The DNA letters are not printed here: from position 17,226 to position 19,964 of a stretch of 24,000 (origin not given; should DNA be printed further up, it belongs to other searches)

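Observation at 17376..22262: Tandem pair of phosphotransacetylase-[FeFe]-hydrogenase fusion genes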

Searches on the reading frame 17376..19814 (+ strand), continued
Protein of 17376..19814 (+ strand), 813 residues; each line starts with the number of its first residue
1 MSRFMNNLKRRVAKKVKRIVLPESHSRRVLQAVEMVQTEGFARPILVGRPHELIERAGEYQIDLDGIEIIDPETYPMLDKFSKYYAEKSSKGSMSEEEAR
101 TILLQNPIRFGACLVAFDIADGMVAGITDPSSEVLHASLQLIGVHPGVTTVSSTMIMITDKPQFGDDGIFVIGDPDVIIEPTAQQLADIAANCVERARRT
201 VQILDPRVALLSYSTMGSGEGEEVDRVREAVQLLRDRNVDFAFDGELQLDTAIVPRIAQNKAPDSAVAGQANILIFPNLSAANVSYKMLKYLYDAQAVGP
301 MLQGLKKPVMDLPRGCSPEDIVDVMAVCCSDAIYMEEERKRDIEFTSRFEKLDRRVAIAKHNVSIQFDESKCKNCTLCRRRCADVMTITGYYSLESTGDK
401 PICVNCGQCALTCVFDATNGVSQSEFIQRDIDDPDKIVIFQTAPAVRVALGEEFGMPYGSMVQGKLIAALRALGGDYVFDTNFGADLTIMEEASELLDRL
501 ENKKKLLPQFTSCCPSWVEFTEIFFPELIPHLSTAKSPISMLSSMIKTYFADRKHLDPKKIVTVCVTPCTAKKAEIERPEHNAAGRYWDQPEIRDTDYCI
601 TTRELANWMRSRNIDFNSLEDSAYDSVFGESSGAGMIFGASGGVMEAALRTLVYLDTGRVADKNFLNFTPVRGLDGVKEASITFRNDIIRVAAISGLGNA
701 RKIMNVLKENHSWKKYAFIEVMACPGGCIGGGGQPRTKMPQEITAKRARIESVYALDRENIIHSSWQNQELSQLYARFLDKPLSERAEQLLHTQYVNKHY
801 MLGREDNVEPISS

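Call 24: find_encoding_contigs(protein=P0002, flank=8000, max_places=2)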
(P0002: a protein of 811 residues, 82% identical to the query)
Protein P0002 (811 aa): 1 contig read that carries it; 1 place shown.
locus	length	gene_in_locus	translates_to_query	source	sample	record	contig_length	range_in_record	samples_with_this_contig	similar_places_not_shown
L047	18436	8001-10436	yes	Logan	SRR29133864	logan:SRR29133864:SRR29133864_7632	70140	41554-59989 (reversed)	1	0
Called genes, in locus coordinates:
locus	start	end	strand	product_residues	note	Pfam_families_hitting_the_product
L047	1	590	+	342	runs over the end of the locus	PF01070:FMN_dh, PF01645:Glu_synthase (weak)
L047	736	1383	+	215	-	PF00702:Hydrolase, PF12710:HAD, PF13419:HAD_2, PF13242:Hydrolase_like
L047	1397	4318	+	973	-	PF00675:Peptidase_M16 (faint), PF05193:Peptidase_M16_C, PF08367:M16C_assoc, PF22516:PreP_C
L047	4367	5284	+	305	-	PF00749:tRNA-synt_1c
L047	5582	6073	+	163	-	PF19991:HMA_2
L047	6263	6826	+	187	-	PF13238:AAA_18 (weak), PF13671:AAA_33 (weak), PF01202:SKI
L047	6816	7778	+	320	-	PF00365:PFK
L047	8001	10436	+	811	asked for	PF01515:PTA_PTB, PF02906:Fe_hyd_lg_C, PF02256:Fe_hyd_SSU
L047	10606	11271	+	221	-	PF00528:BPD_transp_1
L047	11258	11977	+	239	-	PF02463:SMC_N, PF13476:AAA_23 (weak), PF09818:ABC_ATPase (faint), PF13175:AAA_15 (faint), PF13555:AAA_29 (weak), PF00005:ABC_tran, PF13304:AAA_21 (weak)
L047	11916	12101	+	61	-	-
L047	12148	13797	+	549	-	PF13175:AAA_15, PF13304:AAA_21 (weak), PF20469:OLD-like_TOPRIM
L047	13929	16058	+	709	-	PF01751:Toprim, PF01131:Topoisom_bac, PF01396:Zn_ribbon_Top1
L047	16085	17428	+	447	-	-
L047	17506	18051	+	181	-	PF22769:DCD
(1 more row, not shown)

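Call 28: list_cluster_members(proteins=[P0007, P0012, P0013, P0017, P0018, P0019, P0020, P0010, P0009, P0015])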
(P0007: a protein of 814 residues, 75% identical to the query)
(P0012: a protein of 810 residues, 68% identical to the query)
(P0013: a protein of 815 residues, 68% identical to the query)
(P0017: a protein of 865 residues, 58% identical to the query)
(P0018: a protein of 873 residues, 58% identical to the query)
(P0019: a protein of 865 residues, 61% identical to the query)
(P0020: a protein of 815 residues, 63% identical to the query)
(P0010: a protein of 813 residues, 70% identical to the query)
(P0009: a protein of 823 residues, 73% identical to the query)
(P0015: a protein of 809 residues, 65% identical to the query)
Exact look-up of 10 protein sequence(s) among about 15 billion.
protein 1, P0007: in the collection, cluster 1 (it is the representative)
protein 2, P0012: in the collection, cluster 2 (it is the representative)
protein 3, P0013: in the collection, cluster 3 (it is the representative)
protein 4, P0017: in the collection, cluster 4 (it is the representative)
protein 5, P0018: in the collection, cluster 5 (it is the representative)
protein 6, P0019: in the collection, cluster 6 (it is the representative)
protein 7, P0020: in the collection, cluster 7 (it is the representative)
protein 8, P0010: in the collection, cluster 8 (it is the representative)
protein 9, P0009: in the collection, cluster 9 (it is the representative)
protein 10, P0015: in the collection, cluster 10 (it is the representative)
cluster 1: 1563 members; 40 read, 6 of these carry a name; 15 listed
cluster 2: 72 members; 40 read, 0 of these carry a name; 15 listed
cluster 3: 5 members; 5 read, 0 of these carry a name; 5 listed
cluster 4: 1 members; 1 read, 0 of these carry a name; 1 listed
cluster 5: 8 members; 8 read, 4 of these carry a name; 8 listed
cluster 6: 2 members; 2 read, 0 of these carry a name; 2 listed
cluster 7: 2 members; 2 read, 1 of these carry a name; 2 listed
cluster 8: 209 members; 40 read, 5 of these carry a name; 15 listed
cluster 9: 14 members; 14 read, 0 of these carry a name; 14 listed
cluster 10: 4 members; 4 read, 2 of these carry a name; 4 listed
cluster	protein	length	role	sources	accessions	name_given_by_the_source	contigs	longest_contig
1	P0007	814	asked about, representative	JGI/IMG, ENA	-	NADP-reducing hydrogenase subunit HndD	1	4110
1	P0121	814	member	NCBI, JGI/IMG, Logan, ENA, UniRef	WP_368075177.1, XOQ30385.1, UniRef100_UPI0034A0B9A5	phosphate acetyltransferase [uncultured Megasphaera sp.] | NADP-reducing hydrogenase subunit HndD | phosphate acetyltransferase n=1 Tax=Megasphaera sp. TaxID=2023260 RepID=UPI0034A0B9A5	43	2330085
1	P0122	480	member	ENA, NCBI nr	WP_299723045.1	[FeFe] hydrogenase, group A [uncultured Megasphaera sp.]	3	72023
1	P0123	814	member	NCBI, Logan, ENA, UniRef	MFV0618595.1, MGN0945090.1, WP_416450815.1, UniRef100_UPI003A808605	MAG: phosphate acetyltransferase [Megasphaera sp.] | phosphate acetyltransferase n=1 Tax=unclassified Megasphaera TaxID=2626256 ...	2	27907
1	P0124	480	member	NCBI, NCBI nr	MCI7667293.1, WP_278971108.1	MAG: [FeFe] hydrogenase, group A [Megasphaera elsdenii] | [FeFe] hydrogenase, group A [Megasphaera elsdenii]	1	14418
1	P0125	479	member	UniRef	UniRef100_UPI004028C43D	phosphate acetyltransferase n=1 Tax=Megasphaera sp. TaxID=2023260 RepID=UPI004028C43D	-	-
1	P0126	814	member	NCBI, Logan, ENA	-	-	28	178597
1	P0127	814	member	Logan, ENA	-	-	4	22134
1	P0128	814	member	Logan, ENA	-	-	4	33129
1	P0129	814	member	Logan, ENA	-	-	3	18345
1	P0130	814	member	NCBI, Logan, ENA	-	-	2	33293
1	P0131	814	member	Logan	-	-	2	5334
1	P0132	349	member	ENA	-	-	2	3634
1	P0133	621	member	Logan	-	-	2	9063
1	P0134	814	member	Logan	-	-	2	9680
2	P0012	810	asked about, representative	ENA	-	-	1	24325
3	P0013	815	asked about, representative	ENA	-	-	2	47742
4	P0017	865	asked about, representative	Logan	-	-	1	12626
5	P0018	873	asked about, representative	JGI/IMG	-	phosphate acetyltransferase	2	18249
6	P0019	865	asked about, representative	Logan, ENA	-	-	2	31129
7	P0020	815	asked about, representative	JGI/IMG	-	phosphate acetyltransferase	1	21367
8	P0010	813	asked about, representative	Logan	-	-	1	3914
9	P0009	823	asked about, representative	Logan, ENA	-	-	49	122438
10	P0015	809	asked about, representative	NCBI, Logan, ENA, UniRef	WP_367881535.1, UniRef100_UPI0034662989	phosphate acetyltransferase [uncultured Megasphaera sp.] | phosphate acetyltransferase n=1 Tax=uncultured Megasphaera sp. TaxID=165188 ...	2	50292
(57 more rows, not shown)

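Call 32: search_protein_representatives(protein=window:17376-19814:+)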
Query: 813 residues. Proteins with E-value up to 0.001 (for the whole library): 14748; up to 1e-10: 7476; up to 1e-30: 2321. The best 150 are listed.
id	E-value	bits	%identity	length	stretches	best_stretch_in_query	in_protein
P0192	0.0e+00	1817.1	43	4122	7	435-799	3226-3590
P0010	0.0e+00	1338.3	70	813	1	1-811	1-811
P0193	9.8e-144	497.3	51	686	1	353-805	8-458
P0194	5.0e-137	475.1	48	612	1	352-804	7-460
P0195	1.8e-135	469.9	53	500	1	363-803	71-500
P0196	2.0e-135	469.8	49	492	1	355-800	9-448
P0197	1.1e-125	437.6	48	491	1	346-800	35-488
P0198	1.5e-125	437.1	48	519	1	353-798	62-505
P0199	2.2e-125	436.6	46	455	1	357-803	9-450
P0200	1.7e-122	427.0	45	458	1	347-801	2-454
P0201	1.5e-120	420.6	45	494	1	356-798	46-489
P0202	6.1e-120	418.6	47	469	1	351-803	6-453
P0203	1.0e-118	414.6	47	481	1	355-794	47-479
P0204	1.7e-116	407.2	53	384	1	425-797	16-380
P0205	6.2e-115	402.0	47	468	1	354-804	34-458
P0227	3.2e-100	353.4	45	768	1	402-797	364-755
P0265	2.2e-92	327.5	44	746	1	396-798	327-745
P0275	7.0e-91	322.5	44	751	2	361-797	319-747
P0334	7.9e-82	292.6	40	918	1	339-798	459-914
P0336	2.0e-81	291.3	40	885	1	361-795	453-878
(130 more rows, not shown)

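Call 34: search_protein_families(library=pfam, proteins=[P0192, P0227, P0265, P0275, P0334, P0336], max_evalue=0.00001)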
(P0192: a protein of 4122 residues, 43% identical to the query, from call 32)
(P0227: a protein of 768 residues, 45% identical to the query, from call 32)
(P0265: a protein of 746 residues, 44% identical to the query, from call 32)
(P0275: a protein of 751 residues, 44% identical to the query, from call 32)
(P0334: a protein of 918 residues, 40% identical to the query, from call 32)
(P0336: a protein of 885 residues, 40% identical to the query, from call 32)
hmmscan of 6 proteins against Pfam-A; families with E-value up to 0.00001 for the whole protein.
P0192 (4122 aa): 7 families
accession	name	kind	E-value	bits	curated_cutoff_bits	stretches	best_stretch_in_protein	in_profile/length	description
PF02906.19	Fe_hyd_lg_C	-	0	1795.3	22.1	7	3227-3526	1-245/245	Iron only hydrogenase large subunit, C-terminal domain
PF02256.22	Fe_hyd_SSU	-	1.1e-144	470.9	24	7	340-392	2-54/56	Iron hydrogenase small subunit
PF00258.30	Flavodoxin_1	-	8e-97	321.5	25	3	3655-3793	1-141/143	Flavodoxin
PF00667.26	FAD_binding_1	-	5.2e-43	147.6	32.3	1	3860-4070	15-222/222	FAD binding domain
PF01980.22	TrmO_N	-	1.9e-10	41.4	26.8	0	139-160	60-81/116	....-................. O N-terminal domain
PF00650.25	CRAL_TRIO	-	2.9e-09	37.4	22.6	0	550-583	78-111/153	CRAL/TRIO domain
PF24878.1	YkcB_C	-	6.2e-09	36.1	27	0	172-213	32-73/85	Putative mannosyltransferase YkcB-like, C-terminal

P0227 (768 aa): 6 families
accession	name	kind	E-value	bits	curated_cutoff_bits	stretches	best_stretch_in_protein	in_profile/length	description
PF02906.19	Fe_hyd_lg_C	-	4.7e-88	295.4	22.1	1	398-693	1-245/245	Iron only hydrogenase large subunit, C-terminal domain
PF02256.22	Fe_hyd_SSU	-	1.3e-24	86.4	24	1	702-755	2-55/56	Iron hydrogenase small subunit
PF10588.14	NADH-G_4Fe-4S_3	-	8.3e-13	48.1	27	1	258-294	2-38/40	NADH-ubiquinone oxidoreductase-G iron-sulfur binding region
PF13510.11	Fer2_4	-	1e-11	45.1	22.8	1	165-250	2-81/82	2Fe-2S iron-sulfur cluster binding domain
PF13183.11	Fer4_8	-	7.2e-07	30.1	27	1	318-378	1-67/68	4Fe-4S dicluster domain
PF00037.32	Fer4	-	1.2e-06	28.5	21.1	1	363-381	6-24/24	4Fe-4S binding domain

P0265 (746 aa): 11 families
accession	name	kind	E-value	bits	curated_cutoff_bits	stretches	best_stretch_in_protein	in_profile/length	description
PF02906.19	Fe_hyd_lg_C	-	1.9e-83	280.3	22.1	1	381-680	3-245/245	Iron only hydrogenase large subunit, C-terminal domain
PF02256.22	Fe_hyd_SSU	-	3e-23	82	24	1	691-745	2-56/56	Iron hydrogenase small subunit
PF10588.14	NADH-G_4Fe-4S_3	-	2.6e-12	46.5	27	1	206-242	2-38/40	NADH-ubiquinone oxidoreductase-G iron-sulfur binding region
PF12838.12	Fer4_7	-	5e-09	36.9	27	1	283-348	1-52/52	4Fe-4S dicluster domain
PF13183.11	Fer4_8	-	2e-08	35.1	27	1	282-347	3-67/68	4Fe-4S dicluster domain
PF13187.11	Fer4_9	-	5.5e-08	33.2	27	1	283-349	1-52/52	4Fe-4S dicluster domain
PF00037.32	Fer4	-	2.6e-07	30.6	21.1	1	332-350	6-24/24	4Fe-4S binding domain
PF13237.11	Fer4_10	-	6.9e-07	29.5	25.5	1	277-345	2-53/53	4Fe-4S dicluster domain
PF12837.12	Fer4_6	-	7e-07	29.3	25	0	277-296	2-21/24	4Fe-4S binding domain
PF14697.11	Fer4_21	-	4.8e-06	27.1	35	1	278-350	2-58/59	4Fe-4S dicluster domain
PF13510.11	Fer2_4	-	6.3e-06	26.6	22.8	0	80-191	2-74/82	2Fe-2S iron-sulfur cluster binding domain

P0275 (751 aa): 14 families
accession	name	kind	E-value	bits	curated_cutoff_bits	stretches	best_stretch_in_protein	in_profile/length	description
PF02906.19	Fe_hyd_lg_C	-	6.2e-87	291.7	22.1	1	407-690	2-245/245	Iron only hydrogenase large subunit, C-terminal domain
PF10589.14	NADH_4Fe-4S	-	4.6e-25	87.7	23.5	1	27-103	4-80/85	NADH-ubiquinone oxidoreductase-F iron-sulfur binding region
PF10588.14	NADH-G_4Fe-4S_3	-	9e-17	60.8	27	1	267-306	1-40/40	NADH-ubiquinone oxidoreductase-G iron-sulfur binding region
PF00037.32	Fer4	-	1.1e-16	60.3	21.1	1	154-175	2-23/24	4Fe-4S binding domain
PF12838.12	Fer4_7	-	6e-14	52.7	27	2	130-174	2-52/52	4Fe-4S dicluster domain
PF13187.11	Fer4_9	-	3.7e-13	49.7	27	2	130-175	2-52/52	4Fe-4S dicluster domain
PF13183.11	Fer4_8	-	3.4e-12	47.1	27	0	159-173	4-18/68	4Fe-4S dicluster domain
PF12837.12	Fer4_6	-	5e-12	45.6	25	0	154-175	3-24/24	4Fe-4S binding domain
PF13510.11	Fer2_4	-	2.9e-11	43.7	22.8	1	190-260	7-81/82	2Fe-2S iron-sulfur cluster binding domain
PF13237.11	Fer4_10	-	8.6e-11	42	25.5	1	123-171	2-53/53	4Fe-4S dicluster domain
PF14697.11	Fer4_21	-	6.7e-10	39.4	35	1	124-174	2-56/59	4Fe-4S dicluster domain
PF12797.12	Fer4_2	-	7.8e-10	38.5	24.5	0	153-172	3-22/22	4Fe-4S binding domain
PF02256.22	Fe_hyd_SSU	-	1.1e-08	35.5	24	1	701-748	5-56/56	Iron hydrogenase small subunit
PF13484.11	Fer4_16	-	2.5e-06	28.6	30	0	159-178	1-20/66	4Fe-4S double cluster binding domain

P0334 (918 aa): 9 families
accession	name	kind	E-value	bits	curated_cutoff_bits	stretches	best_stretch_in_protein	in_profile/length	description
PF02906.19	Fe_hyd_lg_C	-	1e-85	287.7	22.1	1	562-851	1-245/245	Iron only hydrogenase large subunit, C-terminal domain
PF01512.22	Complex1_51K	-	4e-30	105.1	31.2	1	8-168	1-149/150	Nuo51 FMN-binding domain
PF10589.14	NADH_4Fe-4S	-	3.8e-20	72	23.5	1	259-332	2-77/85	NADH-ubiquinone oxidoreductase-F iron-sulfur binding region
PF13510.11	Fer2_4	-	1.9e-12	47.5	22.8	1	342-418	2-78/82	2Fe-2S iron-sulfur cluster binding domain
PF14697.11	Fer4_21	-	2.5e-07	31.2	35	1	483-544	1-57/59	4Fe-4S dicluster domain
PF12838.12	Fer4_7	-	8e-07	29.9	27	1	490-543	2-52/52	4Fe-4S dicluster domain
PF00111.32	Fer2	-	9.4e-07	29.1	21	1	354-409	11-74/77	2Fe-2S iron-sulfur cluster binding domain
PF00037.32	Fer4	-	1.7e-06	28.1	21.1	0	484-500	2-18/24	4Fe-4S binding domain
PF13183.11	Fer4_8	-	3.3e-06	28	27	0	441-502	3-66/68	4Fe-4S dicluster domain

P0336 (885 aa): 5 families
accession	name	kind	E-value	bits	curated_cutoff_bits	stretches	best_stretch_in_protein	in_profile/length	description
PF02906.19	Fe_hyd_lg_C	-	7.6e-81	271.8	22.1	1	537-819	2-245/245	Iron only hydrogenase large subunit, C-terminal domain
PF01512.22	Complex1_51K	-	1.6e-32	112.9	31.2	1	12-170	2-149/150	Nuo51 FMN-binding domain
PF10589.14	NADH_4Fe-4S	-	1.1e-16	60.9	23.5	1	258-332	1-77/85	NADH-ubiquinone oxidoreductase-F iron-sulfur binding region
PF13510.11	Fer2_4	-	1.4e-12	47.9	22.8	1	337-420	3-81/82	2Fe-2S iron-sulfur cluster binding domain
PF02256.22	Fe_hyd_SSU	-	1.7e-09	38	24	1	829-880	3-55/56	Iron hydrogenase small subunit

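Call 61: predict_structure(alignment_id=A1)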
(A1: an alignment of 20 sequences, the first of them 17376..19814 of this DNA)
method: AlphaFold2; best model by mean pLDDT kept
length: 813 residues; sequences in the alignment: 20
mean_pLDDT: 67.0   pTM: 0.50
mean pLDDT of the five models: 67.0, 66.9, 66.2, 63.4, 59.8
residues with pLDDT >= 90: 26; 70-90: 374; 50-70: 266; < 50: 147
segments of 3 or more residues with pLDDT < 50: 128-130, 203-208, 260-262, 264-271, 342-415, 579-589, 725-733, 793-813
pLDDT, mean of each block of 10 residues (from residue 1): 71 82 82 81 84 74 72 76 82 78 90 85 69 76 70 70 59 59 72 66 49 52 67 65 52 52 46 55 66 69 76 72 81 72 40 31 42 43 37 36 42 48 81 90 75 79 88 89 78 83 75 61 55 60 71 77 77 56 44 68 83 89 77 75 77 84 71 70 80 66 65 73 49 52 65 75 81 68 64 40 31 33
secondary structure, 60 per line:
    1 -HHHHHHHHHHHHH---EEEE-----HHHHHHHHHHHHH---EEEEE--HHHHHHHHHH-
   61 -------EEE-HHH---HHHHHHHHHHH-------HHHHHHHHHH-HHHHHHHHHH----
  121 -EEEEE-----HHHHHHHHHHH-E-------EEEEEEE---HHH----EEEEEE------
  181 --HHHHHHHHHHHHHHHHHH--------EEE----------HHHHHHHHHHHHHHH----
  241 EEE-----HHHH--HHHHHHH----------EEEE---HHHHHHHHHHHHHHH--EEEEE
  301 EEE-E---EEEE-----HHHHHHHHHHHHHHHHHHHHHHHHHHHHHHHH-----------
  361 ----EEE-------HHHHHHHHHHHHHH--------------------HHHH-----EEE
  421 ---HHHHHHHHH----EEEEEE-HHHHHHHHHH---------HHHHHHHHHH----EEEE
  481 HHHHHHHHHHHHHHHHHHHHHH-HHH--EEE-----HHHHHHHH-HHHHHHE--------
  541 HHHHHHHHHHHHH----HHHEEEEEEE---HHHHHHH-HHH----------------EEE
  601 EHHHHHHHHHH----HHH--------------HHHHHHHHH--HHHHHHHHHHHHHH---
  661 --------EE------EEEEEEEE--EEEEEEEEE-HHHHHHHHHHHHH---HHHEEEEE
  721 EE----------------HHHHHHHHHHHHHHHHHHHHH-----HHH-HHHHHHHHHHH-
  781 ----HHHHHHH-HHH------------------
elements in order (helices of 4 or more, strands of 3 or more residues): H2-14 E18-21 H27-39 E43-47 H50-59 E68-70 H78-88 H96-105 H107-116 E122-126 H132-142 E152-158 E169-174 H183-200 E209-211 H222-236 E241-243 H249-252 H255-261 E272-275 H279-293 E296-303 E309-312 H318-349 E365-367 H375-388 H409-412 E418-420 H424-432 E437-442 H444-453 H463-472 E477-480 H481-502 E509-511 H517-524 H526-531 H541-553 E561-567 H571-577 E598-601 H602-611 H633-641 H644-657 E677-684 E687-695 H697-709 E716-722 H739-759 H769-779 H785-791
